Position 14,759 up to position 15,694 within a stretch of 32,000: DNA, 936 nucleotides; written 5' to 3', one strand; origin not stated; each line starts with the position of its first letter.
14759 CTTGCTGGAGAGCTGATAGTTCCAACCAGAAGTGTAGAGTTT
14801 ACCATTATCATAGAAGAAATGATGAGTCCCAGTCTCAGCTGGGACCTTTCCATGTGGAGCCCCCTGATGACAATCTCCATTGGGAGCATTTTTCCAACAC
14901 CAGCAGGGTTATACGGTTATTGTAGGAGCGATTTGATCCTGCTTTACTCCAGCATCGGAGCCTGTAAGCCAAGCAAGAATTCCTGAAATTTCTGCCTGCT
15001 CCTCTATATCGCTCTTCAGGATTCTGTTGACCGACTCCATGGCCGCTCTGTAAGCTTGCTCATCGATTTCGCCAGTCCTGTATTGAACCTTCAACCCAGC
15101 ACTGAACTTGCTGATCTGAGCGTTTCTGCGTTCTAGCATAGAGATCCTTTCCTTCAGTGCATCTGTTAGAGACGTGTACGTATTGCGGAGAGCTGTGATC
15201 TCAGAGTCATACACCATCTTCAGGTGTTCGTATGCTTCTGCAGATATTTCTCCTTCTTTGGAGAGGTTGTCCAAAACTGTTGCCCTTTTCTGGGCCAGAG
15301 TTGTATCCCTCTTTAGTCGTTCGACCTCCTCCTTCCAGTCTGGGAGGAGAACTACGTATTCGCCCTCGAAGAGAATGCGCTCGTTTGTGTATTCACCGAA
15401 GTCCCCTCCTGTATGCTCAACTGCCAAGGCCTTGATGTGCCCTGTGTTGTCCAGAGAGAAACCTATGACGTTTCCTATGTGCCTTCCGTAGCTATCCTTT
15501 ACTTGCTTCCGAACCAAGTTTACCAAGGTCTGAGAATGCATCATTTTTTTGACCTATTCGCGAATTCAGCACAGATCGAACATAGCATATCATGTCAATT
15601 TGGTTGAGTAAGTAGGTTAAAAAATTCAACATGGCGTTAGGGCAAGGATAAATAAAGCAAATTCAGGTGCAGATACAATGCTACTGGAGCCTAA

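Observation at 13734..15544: CdvA-like division protein apparently co-transcribed with an FtsEX-like ABC module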

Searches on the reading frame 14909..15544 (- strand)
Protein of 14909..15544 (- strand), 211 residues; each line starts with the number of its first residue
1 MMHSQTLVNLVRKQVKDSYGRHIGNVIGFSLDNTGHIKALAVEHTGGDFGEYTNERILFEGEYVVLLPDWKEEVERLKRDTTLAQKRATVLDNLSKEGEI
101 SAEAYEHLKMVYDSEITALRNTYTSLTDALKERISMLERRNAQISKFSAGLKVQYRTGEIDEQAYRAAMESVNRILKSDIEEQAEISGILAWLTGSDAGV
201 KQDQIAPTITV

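Call 3: search_protein_families(library=pfam, proteins=[window:14909-15544:-], max_evalue=0.1)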
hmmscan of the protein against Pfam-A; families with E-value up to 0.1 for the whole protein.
window:14909-15544:- (211 aa): 6 families
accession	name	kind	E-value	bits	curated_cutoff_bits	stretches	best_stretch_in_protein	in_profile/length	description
PF18822.6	CdvA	-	5.6e-21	75.3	30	1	86-197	1-112/123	CdvA-like coiled-coil domain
PF25450.1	Rab11-FIP3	-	0.0016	19.2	31.9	1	75-187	3-116/125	Rab11-FIP3-like domain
PF16046.10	FAM76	-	0.0032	17.4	28.5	1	62-146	214-295/298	FAM76 protein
PF05364.19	SecIII_SopE_N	-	0.017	15.6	27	1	109-147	27-65/74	Salmonella type III secretion SopE effector N-terminus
PF05239.21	PRC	-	0.018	15.5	21.2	1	8-57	7-53/78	PRC-barrel domain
PF05120.17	GvpG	-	0.019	15.5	30.6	0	151-170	40-59/67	Gas vesicle protein G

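Call 4: search_protein_families(library=ncbifam, proteins=[window:14909-15544:-], max_evalue=0.1)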
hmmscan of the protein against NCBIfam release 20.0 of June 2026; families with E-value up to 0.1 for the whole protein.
window:14909-15544:- (211 aa): 6 families
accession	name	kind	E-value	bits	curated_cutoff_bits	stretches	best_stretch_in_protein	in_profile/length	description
NF041007.1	cell_div_CdvA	equivalog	9.5e-29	100.5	350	1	3-198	3-197/235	cell division protein CdvA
NF006546.0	PRK09039.1-5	equivalog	0.0038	16.6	615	1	83-181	113-211/343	peptidoglycan -binding protein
TIGR02971.1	heterocyst_DevB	subfamily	0.0068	15.8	129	1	73-144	105-176/327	ABC exporter membrane fusion protein, DevB family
NF003091.0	PRK04017.1-2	equivalog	0.013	15.2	129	1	54-127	70-135/151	hypothetical protein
NF045780.1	TrlF_fam_ATP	equivalog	0.021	13.5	350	1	74-190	629-745/944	TrlF family AAA-like ATPase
NF011810.0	PRK15280.1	subfamily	0.085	12.9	205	0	109-152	28-71/240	type III secretion system guanine nucleotide exchange factor SopE2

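Call 7: find_homologous_proteins(query=window:14909-15544:-, max_evalue=0.00001)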
Query window:14909-15544:- (211 aa): 9 proteins with E <= 0.00001 among 228 candidates.
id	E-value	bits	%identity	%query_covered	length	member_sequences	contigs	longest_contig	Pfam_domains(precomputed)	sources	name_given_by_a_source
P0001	1.8e-121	421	93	100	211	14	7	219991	PF18822.8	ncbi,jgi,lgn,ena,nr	ncbi:MAG: CdvA-like protein [Thaumarchaeota archaeon]|nr:CdvA-like protein [Nitrososphaerota archaeo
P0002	7.1e-110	383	84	99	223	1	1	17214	PF18822.8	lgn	-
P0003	1.2e-81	291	63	100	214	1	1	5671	PF18822.8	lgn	-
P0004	1.5e-81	291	62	100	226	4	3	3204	PF25450.2,PF18822.8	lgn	-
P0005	3.5e-81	289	63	100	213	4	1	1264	PF18822.8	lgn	-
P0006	5.1e-75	269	63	92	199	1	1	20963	PF18822.8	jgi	jgi:hypothetical protein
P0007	4.7e-46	175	46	90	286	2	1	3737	PF18822.8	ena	-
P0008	8.9e-46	174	46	90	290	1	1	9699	PF18822.8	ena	-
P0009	6.3e-44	168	48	82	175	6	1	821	PF18822.8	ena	-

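Call 10: find_encoding_contigs(protein=P0008, flank=6000, max_places=4)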
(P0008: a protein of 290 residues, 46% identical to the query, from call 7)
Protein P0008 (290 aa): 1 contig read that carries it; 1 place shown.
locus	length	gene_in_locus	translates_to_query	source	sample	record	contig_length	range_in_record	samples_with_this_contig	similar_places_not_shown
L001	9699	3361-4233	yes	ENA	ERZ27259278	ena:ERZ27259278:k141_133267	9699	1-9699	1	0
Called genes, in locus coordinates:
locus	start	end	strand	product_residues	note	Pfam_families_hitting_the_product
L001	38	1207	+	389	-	PF01180:DHO_dh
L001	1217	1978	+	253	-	PF01996:F420_ligase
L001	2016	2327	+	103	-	PF02416:TatA_B_E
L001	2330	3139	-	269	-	PF01040:UbiA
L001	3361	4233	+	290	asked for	PF18822:CdvA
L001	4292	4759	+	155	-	-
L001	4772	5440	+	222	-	PF00005:ABC_tran, PF13304:AAA_21 (weak)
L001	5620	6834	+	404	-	PF00266:Aminotran_5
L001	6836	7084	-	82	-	-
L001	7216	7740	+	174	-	-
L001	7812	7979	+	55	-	-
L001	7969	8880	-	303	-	PF00056:Ldh_1_N, PF02866:Ldh_1_C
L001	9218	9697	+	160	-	?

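Call 11: find_encoding_contigs(protein=P0006, flank=6000, max_places=4)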
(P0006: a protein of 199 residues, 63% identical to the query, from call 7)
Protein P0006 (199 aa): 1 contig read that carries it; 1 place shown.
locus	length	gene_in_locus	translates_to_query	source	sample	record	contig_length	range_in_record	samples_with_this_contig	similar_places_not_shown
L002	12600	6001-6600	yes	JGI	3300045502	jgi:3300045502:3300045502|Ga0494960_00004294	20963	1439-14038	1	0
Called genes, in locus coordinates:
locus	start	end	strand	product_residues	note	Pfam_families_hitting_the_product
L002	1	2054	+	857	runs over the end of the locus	PF00270:DEAD, PF04851:ResIII, PF00271:Helicase_C, PF09369:MZB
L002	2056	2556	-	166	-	PF00565:SNase (weak)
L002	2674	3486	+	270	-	PF06745:ATPase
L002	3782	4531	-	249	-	PF06745:ATPase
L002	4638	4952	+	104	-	PF02416:TatA_B_E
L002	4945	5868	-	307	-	PF01040:UbiA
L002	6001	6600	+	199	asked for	PF18822:CdvA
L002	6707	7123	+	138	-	PF02687:FtsX (weak)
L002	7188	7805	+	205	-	PF00005:ABC_tran, PF02463:SMC_N (faint)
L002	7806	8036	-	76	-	-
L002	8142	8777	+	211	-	PF12804:NTP_transf_3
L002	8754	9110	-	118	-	-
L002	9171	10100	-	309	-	PF10120:ThiN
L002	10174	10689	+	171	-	PF07694:5TM-5TMR_LYT (weak), PF09512:ThiW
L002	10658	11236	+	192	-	PF01935:DUF87 (weak)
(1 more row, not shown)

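Call 12: find_homologous_proteins(query=A1, max_evalue=0.001)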
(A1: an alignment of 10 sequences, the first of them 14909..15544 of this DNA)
Query A1 (10 sequences) (211 aa, profile of the alignment): 30 proteins with E <= 0.001 among 5006 candidates.
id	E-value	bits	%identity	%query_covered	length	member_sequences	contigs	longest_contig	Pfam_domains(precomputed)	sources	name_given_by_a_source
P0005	1.3e-113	396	63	100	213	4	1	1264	PF18822.8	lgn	-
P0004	4.9e-113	394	62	100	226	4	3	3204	PF25450.2,PF18822.8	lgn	-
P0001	7.1e-111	387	93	100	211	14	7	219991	PF18822.8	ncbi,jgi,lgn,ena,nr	ncbi:MAG: CdvA-like protein [Thaumarchaeota archaeon]|nr:CdvA-like protein [Nitrososphaerota archaeo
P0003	2.7e-110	385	63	100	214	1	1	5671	PF18822.8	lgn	-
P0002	3.1e-109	381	84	99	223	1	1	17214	PF18822.8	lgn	-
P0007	1.1e-104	367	46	90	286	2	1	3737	PF18822.8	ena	-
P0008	1.5e-104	366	46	90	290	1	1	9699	PF18822.8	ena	-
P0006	2.3e-103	362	63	92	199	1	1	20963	PF18822.8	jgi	jgi:hypothetical protein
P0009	9.8e-91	321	48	82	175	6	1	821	PF18822.8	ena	-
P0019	9.1e-85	301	48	93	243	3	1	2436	PF18822.8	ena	-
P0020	3.7e-83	296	49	93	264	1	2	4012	PF18822.8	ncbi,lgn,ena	-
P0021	5.4e-82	292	49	98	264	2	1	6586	PF18822.8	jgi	jgi:hypothetical protein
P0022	4.2e-81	289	49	88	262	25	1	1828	PF18822.8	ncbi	-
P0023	5.1e-79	283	43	99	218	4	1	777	PF18822.8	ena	-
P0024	1.1e-78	282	45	92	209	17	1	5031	PF18822.8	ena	-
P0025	1.8e-78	281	45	92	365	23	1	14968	PF18822.8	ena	-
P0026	5.6e-78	279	45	93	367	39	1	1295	PF18822.8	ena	-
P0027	6.2e-78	279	44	99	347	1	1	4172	PF18822.8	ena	-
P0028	7.0e-78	279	45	93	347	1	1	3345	PF18822.8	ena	-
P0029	3.7e-77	277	45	93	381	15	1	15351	PF18822.8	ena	-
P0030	1.3e-76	275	45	92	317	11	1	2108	PF18822.8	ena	-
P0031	1.0e-68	249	45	80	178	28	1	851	PF18822.8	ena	-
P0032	2.6e-60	221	46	69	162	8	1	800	PF18822.8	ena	-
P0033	7.2e-54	200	38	91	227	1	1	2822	PF18822.8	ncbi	-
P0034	2.7e-51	192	50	60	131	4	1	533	PF18822.8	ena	-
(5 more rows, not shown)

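Call 13: find_related_loci(query=A1, collection=genome_contigs, flank=6000)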
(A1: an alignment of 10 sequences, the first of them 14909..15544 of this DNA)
Query A1 (211 aa) in genome_contigs; peptide patterns used: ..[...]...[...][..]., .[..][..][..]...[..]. (x = any residue, [..] = any of these).
41 stretches matched a pattern; 3 encode a relative of the query (tblastn E <= 1e-3); 3 distinct loci.
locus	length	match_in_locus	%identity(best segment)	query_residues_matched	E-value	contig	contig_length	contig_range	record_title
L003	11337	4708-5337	93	1-210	9e-133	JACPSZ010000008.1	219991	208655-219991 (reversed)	MAG: Thaumarchaeota archaeon isolate NC_groundwater_719_Ag_S-0.2um_45_15 S36_SO-2_scaffold_141633, whole genome shotgun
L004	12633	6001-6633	90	1-211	1e-129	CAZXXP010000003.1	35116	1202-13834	MAG TPA_asm: uncultured Nitrosopumilales archaeon isolate SRP119689_co1_185 genome assembly, contig: NODE_1481_length_35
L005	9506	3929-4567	62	1-211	3e-91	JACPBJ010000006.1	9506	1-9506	MAG: Thaumarchaeota archaeon isolate NC_groundwater_254_Ag_S-0.2um_46_8 S5_GD2017_2_S2_scaffold_5489, whole genome shotg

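Call 14: find_encoding_contigs(protein=P0029, flank=6000, max_places=3)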
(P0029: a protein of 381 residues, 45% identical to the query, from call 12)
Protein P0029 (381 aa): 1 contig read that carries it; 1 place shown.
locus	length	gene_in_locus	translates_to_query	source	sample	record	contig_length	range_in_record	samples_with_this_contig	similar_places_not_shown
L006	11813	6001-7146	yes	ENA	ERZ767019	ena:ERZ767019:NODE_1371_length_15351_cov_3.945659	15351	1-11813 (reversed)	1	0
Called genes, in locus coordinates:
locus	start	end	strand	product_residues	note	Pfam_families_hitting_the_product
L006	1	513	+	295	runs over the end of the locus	PF00127:Copper-bind (weak)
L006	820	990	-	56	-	-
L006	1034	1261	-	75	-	PF01037:AsnC_trans_reg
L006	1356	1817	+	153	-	PF01918:Alba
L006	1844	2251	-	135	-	PF02635:DsrE, PF13686:DrsE_2 (weak)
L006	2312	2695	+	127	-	-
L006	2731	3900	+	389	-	PF01180:DHO_dh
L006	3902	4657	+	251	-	PF01996:F420_ligase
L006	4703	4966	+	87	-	PF02416:TatA_B_E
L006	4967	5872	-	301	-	PF01040:UbiA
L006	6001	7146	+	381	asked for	PF18822:CdvA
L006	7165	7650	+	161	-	-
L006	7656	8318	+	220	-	PF00005:ABC_tran, PF13304:AAA_21 (faint)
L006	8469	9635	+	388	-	PF00266:Aminotran_5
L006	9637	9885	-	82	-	-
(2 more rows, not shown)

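Call 15: find_encoding_contigs(protein=P0021, flank=6000, max_places=3)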
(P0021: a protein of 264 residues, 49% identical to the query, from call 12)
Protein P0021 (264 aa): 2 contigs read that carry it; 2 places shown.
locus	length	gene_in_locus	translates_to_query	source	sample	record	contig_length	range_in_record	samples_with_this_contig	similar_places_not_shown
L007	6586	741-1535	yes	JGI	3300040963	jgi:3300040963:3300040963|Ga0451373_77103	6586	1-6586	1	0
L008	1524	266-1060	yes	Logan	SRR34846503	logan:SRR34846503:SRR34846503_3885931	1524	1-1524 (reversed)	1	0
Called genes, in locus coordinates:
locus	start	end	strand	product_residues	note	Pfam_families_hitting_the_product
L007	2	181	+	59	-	?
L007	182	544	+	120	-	-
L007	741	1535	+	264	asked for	PF18822:CdvA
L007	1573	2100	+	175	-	PF02687:FtsX (weak)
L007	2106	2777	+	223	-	PF02463:SMC_N (faint), PF00005:ABC_tran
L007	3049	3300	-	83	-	PF18930:DUF5679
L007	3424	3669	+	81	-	-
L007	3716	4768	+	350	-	PF04055:Radical_SAM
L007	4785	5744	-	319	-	PF00266:Aminotran_5, PF01053:Cys_Met_Meta_PP (weak)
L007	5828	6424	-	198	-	PF05746:DALR_1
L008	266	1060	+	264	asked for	PF18822:CdvA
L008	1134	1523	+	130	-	?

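Call 16: find_encoding_contigs(protein=P0033, flank=6000, max_places=3)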
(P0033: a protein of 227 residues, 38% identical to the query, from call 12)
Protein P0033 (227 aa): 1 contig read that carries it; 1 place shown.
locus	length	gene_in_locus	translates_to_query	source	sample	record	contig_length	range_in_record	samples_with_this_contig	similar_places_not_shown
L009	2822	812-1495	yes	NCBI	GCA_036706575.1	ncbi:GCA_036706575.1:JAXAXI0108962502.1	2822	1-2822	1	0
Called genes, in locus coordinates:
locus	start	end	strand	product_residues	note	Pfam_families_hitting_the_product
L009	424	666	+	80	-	PF14947:HTH_45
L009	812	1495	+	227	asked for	PF18822:CdvA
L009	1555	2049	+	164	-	-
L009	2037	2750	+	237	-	PF02463:SMC_N (faint), PF00005:ABC_tran, PF13304:AAA_21 (weak)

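Call 22: list_cluster_members(proteins=[P0020, P0022, P0033, P0012, P0001, P0021])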
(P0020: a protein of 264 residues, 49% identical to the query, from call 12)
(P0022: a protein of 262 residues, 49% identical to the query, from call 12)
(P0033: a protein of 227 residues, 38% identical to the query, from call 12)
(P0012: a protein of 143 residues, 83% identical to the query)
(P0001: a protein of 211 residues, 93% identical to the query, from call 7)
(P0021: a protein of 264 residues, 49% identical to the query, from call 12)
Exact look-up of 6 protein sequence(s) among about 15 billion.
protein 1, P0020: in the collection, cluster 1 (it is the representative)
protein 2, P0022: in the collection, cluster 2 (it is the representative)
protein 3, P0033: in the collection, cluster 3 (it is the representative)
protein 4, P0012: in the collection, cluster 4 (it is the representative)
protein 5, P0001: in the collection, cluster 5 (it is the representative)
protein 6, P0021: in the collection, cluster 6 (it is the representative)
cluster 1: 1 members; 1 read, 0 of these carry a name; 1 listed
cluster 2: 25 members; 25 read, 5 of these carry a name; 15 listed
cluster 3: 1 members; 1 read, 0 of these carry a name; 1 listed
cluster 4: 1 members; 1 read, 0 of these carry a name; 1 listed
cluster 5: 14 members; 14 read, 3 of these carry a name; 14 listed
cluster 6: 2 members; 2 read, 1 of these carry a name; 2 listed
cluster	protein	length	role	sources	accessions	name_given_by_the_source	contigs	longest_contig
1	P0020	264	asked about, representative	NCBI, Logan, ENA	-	-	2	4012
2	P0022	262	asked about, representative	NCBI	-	-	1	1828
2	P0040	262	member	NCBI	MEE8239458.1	MAG: CdvA-like protein [Nitrososphaerales archaeon]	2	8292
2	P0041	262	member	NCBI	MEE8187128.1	MAG: CdvA-like protein [Nitrososphaerales archaeon]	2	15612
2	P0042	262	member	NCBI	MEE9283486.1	MAG: CdvA-like protein [Nitrososphaerales archaeon]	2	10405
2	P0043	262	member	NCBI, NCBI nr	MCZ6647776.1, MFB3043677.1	MAG: CdvA-like protein [Nitrososphaerales archaeon] | CdvA-like protein [Nitrososphaerota archaeon]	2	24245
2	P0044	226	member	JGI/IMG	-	hypothetical protein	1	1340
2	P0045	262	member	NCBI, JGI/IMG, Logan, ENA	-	-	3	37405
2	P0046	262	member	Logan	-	-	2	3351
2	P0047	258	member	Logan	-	-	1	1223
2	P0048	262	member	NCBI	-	-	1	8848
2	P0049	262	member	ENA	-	-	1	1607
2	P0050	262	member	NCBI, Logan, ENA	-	-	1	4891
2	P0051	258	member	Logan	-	-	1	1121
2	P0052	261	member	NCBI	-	-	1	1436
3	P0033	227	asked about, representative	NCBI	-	-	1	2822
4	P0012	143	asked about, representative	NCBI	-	-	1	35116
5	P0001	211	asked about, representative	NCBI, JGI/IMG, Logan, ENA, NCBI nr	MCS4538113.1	MAG: CdvA-like protein [Thaumarchaeota archaeon] | CdvA-like protein [Nitrososphaerota archaeon]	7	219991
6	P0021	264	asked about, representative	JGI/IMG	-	hypothetical protein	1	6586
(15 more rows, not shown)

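Call 49: find_encoding_contigs(protein=P0045, flank=8000, max_places=3)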
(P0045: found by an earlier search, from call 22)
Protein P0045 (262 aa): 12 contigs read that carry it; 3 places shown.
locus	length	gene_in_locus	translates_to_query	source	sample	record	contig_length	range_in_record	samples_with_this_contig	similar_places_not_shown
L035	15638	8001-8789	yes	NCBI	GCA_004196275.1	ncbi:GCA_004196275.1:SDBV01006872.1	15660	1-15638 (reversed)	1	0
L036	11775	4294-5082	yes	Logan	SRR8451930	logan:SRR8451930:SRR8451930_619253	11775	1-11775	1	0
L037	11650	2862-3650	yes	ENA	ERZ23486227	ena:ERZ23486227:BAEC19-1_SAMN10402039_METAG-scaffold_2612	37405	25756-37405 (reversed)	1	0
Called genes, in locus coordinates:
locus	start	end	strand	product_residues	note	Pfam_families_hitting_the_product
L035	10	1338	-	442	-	PF18195:GatD_N, PF00710:Asparaginase, PF17763:Asparaginase_C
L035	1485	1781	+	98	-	PF01253:SUI1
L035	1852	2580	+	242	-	PF13481:AAA_25 (weak), PF06745:ATPase, PF23442:DUF7125 (weak), PF20720:nSTAND3 (faint)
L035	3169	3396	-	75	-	PF01037:AsnC_trans_reg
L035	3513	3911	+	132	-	PF01918:Alba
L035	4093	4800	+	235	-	PF03796:DnaB_C (weak), PF06745:ATPase, PF13481:AAA_25 (weak)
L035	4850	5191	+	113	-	PF04077:DsrH (weak)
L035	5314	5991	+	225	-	PF01996:F420_ligase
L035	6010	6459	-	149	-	-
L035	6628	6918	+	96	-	PF02416:TatA_B_E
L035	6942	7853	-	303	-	PF01040:UbiA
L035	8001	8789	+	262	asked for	PF18822:CdvA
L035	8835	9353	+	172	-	PF02687:FtsX (weak)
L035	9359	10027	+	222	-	PF00005:ABC_tran, PF13304:AAA_21 (faint)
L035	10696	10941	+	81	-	-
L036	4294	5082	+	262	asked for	PF18822:CdvA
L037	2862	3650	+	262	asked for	PF18822:CdvA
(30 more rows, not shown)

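Call 57: predict_structure(alignment_id=A5)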
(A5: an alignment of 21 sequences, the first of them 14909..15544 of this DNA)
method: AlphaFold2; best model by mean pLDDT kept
length: 211 residues; sequences in the alignment: 21
mean_pLDDT: 88.2   pTM: 0.75
mean pLDDT of the five models: 88.2, 87.0, 86.9, 86.7, 86.3
residues with pLDDT >= 90: 156; 70-90: 35; 50-70: 3; < 50: 17
segments of 3 or more residues with pLDDT < 50: 197-211
pLDDT, mean of each block of 10 residues (from residue 1): 70 93 94 91 92 91 91 90 93 96 97 93 92 96 97 98 98 96 95 63 32 33
secondary structure, 60 per line:
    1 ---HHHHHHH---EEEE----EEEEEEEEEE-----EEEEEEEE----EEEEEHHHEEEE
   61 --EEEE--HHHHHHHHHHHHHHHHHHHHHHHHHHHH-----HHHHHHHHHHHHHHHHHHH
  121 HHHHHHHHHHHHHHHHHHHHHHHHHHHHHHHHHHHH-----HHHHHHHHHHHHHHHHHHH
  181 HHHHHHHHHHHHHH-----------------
elements in order: H4-10 E14-17 E22-31 E37-44 E49-53 E57-60 E63-66 H69-96 H102-156 H162-194

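Call 60: fold_search(model_id=the predicted structure, library=pdb)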
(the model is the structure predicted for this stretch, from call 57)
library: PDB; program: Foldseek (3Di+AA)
matches with E <= 10: 714; with E <= 0.001: 26
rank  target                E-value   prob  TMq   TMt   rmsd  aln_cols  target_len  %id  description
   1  9s9i_B                6.0e-14  1.00  0.80  0.87   2.3       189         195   29  S. islandicus CdvA (non-polymerising mutant) (released 2026-01-28)
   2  9s9g_A                7.3e-13  1.00  0.78  0.84   3.1       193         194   30  S. islandicus CdvA filament (X-ray) (released 2026-01-28)
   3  9s9g_B                8.8e-13  1.00  0.78  0.85   2.9       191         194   30  S. islandicus CdvA filament (X-ray) (released 2026-01-28)
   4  9s9g_C                1.0e-12  1.00  0.79  0.85   3.0       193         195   30  S. islandicus CdvA filament (X-ray) (released 2026-01-28)
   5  9s9g_L                1.4e-12  1.00  0.79  0.86   2.8       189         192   30  S. islandicus CdvA filament (X-ray) (released 2026-01-28)
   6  9s9i_A                2.0e-12  1.00  0.76  0.84   3.0       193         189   28  S. islandicus CdvA (non-polymerising mutant) (released 2026-01-28)
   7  9s9g_I                3.5e-12  1.00  0.78  0.84   2.9       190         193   30  S. islandicus CdvA filament (X-ray) (released 2026-01-28)
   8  9s9g_F                3.5e-12  1.00  0.78  0.84   3.9       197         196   29  S. islandicus CdvA filament (X-ray) (released 2026-01-28)
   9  9s9g_M                5.7e-12  1.00  0.77  0.84   2.8       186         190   30  S. islandicus CdvA filament (X-ray) (released 2026-01-28)
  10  1pm3_A                9.6e-05  1.00  0.28  0.74   2.6        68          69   25  MTH1859 (released 2003-08-12)
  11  1l9b_H                2.6e-04  1.00  0.28  0.24   3.0        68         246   16  X-Ray Structure of the Cytochrome-c(2)-Photosynthetic Reaction Center Electron Transfer Complex from Rhodobacter sphae (released 2002-06-12)
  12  9klm_H                3.1e-04  1.00  0.26  0.22   1.5        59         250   15  Cryo-EM structure of the monomeric Rhodobacter sphaeroides G1C LH1-RC core complex (released 2025-11-19)
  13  7pil_H                3.8e-04  1.00  0.26  0.22   1.4        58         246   16  Cryo-EM structure of the Rhodobacter sphaeroides RC-LH1-PufXY monomer complex at 2.5 A (released 2021-10-13)
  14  1fnq_H                3.8e-04  1.00  0.26  0.23   1.5        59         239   15  CRYSTAL STRUCTURE ANALYSIS OF THE MUTANT REACTION CENTER PRO L209-> GLU FROM THE PHOTOSYNTHETIC PURPLE BACTERIUM RHODO (released 2001-04-18)
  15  7p17_H                4.3e-04  1.00  0.26  0.23   1.5        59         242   15  F(M197)H mutant structure of Photosynthetic Reaction Center From Rhodobacter Sphaeroides strain RV by fixed-target ser (released 2022-07-13)
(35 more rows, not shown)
